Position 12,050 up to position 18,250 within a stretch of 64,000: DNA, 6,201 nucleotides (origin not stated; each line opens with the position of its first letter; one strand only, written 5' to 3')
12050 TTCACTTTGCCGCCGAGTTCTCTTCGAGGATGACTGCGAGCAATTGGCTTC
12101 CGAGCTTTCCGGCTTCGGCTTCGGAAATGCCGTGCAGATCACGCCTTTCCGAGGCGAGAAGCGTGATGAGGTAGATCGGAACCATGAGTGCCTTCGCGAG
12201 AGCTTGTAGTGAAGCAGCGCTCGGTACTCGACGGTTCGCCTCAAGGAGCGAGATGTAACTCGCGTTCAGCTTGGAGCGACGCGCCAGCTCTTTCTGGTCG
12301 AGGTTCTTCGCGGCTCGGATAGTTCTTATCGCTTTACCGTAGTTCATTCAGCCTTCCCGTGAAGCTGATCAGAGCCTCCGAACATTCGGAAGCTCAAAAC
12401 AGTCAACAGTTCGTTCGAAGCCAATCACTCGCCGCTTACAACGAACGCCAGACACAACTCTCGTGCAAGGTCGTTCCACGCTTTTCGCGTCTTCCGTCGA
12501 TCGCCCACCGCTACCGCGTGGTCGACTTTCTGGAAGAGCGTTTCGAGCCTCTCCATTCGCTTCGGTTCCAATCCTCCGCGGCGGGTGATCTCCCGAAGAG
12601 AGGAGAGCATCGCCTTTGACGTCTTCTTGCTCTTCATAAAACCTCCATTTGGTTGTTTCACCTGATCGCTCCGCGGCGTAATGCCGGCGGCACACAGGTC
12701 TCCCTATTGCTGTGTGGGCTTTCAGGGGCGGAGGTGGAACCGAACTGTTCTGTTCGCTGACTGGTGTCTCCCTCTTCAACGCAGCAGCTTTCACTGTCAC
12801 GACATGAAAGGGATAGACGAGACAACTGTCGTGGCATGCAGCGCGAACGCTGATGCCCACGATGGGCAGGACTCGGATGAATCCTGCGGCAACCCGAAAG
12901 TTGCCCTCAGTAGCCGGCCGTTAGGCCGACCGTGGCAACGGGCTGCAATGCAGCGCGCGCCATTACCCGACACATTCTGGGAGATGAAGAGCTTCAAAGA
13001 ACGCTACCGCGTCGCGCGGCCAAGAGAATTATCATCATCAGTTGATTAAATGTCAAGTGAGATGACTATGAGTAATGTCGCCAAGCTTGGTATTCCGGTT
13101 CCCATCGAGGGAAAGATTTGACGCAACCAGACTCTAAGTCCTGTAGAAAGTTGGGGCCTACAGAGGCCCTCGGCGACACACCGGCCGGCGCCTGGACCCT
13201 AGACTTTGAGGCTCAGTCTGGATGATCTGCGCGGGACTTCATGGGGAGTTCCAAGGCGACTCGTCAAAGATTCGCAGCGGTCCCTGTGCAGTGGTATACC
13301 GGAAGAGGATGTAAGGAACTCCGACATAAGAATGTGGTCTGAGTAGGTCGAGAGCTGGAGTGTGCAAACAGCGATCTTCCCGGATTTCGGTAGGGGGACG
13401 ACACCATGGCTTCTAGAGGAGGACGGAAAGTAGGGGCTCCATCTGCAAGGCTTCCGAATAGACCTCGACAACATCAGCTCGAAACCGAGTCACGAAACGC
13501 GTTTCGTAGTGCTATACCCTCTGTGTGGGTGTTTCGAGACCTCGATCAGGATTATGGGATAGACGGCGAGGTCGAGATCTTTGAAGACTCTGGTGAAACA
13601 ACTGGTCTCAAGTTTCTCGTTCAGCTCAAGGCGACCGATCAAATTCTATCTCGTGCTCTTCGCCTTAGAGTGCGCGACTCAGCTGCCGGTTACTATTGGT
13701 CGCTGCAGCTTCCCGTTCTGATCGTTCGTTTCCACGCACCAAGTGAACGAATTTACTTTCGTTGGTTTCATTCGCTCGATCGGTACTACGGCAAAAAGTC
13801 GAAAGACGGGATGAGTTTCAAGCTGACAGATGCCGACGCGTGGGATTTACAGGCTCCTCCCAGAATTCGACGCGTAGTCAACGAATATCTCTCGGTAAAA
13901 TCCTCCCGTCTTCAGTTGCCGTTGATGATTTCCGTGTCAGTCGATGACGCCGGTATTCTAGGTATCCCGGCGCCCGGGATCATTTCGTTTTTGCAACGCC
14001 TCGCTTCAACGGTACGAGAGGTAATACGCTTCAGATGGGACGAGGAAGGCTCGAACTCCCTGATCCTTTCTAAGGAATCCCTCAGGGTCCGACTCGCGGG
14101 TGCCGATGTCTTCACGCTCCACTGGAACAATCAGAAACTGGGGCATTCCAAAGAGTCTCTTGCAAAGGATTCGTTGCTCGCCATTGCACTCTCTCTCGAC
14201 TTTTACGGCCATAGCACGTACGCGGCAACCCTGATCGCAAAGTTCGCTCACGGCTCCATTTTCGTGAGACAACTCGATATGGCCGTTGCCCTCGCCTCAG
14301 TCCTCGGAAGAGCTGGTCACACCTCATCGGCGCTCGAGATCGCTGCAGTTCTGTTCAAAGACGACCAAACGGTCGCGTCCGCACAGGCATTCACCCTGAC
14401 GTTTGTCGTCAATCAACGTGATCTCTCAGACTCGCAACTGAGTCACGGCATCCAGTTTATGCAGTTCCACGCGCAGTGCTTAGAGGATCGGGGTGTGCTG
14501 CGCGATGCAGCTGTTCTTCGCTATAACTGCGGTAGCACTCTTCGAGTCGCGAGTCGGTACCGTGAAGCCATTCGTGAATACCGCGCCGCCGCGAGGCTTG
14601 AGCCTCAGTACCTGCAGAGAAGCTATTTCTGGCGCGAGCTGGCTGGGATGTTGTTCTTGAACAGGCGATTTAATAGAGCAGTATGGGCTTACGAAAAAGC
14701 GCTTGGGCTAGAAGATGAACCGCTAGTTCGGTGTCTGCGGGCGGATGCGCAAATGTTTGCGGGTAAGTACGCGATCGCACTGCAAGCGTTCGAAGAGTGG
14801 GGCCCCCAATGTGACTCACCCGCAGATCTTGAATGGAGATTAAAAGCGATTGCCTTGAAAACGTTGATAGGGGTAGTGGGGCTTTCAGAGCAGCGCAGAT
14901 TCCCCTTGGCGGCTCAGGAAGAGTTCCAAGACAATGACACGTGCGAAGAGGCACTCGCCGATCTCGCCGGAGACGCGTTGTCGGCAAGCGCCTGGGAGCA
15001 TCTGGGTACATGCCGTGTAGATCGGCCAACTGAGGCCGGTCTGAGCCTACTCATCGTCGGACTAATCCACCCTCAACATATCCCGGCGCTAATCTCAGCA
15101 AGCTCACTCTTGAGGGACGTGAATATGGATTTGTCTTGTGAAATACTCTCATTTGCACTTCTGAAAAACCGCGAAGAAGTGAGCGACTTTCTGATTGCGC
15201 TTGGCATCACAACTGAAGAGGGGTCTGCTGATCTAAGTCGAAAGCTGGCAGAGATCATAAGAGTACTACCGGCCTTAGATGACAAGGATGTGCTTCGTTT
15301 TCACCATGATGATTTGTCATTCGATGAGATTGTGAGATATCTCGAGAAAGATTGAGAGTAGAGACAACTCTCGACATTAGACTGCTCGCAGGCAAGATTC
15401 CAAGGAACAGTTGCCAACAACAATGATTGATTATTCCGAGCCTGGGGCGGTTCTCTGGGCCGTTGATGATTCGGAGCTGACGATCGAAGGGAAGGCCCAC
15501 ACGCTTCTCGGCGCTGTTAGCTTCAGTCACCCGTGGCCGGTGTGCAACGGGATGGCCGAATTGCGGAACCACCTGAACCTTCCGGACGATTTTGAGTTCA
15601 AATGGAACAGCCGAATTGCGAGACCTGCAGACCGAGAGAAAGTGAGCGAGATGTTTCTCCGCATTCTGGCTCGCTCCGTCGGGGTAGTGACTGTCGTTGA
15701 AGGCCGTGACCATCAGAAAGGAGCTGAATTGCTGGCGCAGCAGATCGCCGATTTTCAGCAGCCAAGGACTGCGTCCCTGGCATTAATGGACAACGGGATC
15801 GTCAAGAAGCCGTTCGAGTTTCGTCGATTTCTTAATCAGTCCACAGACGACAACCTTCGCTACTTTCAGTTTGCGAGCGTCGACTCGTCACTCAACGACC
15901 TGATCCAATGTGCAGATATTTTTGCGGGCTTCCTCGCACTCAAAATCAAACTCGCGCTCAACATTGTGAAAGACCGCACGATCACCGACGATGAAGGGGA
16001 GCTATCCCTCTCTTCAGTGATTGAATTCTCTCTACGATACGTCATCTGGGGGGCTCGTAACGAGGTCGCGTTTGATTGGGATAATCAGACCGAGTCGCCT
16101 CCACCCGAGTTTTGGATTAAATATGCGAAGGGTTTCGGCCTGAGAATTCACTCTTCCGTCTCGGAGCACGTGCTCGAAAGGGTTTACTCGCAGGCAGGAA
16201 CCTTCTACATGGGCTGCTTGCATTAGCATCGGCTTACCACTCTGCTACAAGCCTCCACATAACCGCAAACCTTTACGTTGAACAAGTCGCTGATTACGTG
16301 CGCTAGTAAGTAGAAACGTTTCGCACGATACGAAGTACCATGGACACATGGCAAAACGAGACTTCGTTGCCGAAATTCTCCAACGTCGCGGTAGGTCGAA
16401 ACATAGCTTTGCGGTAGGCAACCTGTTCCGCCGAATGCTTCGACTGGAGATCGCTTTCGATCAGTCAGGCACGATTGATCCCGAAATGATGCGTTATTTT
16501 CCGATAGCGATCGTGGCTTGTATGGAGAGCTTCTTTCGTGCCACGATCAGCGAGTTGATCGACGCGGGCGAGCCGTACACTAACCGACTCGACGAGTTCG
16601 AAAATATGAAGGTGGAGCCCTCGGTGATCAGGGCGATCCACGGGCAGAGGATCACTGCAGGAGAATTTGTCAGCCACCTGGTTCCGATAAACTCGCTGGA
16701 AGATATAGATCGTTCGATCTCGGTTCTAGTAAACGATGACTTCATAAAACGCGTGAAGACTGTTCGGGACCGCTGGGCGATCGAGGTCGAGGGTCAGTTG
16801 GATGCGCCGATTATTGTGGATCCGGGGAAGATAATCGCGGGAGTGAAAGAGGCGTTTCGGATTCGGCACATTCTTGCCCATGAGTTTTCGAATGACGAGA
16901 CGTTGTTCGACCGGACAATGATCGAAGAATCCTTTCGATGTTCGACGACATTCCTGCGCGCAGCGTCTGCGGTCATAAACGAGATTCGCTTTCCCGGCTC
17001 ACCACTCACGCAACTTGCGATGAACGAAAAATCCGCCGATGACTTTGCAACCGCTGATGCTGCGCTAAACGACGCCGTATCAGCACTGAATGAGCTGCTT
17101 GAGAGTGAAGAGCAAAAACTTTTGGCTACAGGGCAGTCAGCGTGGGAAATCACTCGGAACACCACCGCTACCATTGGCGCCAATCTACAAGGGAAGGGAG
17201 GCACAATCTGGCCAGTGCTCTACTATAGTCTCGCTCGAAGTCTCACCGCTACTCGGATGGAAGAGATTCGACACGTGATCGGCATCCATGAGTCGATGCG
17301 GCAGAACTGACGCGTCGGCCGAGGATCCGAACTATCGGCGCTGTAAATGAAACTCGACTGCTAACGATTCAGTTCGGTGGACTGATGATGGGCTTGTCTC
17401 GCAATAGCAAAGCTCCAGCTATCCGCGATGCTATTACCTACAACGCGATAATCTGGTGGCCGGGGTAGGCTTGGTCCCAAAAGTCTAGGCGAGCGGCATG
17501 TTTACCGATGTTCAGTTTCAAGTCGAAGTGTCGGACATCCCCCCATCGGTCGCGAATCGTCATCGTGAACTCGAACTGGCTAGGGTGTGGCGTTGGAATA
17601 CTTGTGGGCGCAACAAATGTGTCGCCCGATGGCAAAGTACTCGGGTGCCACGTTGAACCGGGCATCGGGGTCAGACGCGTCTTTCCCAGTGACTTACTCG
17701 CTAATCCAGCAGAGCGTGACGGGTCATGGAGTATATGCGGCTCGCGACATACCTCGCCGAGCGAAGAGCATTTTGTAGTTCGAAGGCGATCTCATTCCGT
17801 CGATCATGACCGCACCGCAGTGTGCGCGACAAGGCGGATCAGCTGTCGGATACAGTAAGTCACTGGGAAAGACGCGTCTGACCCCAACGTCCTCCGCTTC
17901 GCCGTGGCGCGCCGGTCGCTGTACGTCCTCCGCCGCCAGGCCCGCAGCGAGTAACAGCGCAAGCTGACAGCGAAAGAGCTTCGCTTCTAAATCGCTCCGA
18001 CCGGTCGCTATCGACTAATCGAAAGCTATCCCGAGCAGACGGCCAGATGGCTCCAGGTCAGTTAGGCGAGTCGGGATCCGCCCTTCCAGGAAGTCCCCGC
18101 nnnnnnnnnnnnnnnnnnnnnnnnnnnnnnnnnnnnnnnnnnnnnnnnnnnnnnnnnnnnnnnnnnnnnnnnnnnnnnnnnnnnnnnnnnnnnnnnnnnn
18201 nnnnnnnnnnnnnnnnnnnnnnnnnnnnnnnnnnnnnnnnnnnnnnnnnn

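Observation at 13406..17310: Run of three co-oriented defense-flavoured unknowns: DUF4365-like nuclease+TPR, DUF3800-like, and a possible HEPN-like domain + DUF1311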

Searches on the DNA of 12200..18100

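Call 55: search_rna_families(source=window, start=12200, end=18100, threshold=evalue, max_evalue=5)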
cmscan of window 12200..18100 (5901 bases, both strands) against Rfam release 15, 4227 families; matches with E-value up to 5: 1.
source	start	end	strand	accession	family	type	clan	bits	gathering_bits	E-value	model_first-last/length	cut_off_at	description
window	15272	15340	+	RF00318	snoZ175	Gene; snRNA; snoRNA; CD-box;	-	24.3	43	2.4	1-81/81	no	Small nucleolar RNA Z175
